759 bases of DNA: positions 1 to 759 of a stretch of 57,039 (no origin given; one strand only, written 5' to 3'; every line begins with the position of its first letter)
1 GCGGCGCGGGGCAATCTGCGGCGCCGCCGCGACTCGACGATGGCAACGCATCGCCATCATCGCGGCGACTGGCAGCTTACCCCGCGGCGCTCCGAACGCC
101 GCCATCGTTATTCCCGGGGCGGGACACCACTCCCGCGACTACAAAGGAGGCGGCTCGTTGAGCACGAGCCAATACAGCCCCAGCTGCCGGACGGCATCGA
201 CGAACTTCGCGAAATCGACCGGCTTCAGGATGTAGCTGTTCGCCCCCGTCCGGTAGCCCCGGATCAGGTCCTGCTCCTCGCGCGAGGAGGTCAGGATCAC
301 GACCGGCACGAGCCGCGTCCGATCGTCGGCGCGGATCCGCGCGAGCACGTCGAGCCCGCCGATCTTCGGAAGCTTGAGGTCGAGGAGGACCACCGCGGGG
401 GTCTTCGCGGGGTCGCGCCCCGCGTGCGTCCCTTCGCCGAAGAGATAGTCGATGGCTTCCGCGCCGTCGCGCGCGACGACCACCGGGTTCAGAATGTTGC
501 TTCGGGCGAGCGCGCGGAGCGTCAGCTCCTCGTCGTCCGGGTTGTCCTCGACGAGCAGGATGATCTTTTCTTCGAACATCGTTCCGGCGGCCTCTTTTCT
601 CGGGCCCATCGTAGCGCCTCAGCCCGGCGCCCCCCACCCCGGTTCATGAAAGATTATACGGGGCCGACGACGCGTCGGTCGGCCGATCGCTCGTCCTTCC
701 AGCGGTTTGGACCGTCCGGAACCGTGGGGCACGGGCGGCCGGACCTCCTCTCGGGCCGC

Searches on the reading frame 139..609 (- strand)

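Call 64: search_protein_families(library=pfam, proteins=[window:139-609:-], max_evalue=0.00001)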
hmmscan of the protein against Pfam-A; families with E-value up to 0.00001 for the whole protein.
window:139-609:- (156 aa): 1 family
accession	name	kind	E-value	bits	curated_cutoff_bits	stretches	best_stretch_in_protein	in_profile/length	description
PF00072.30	Response_reg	-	3.2e-19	69.6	30.2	1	17-141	1-111/111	Response regulator receiver domain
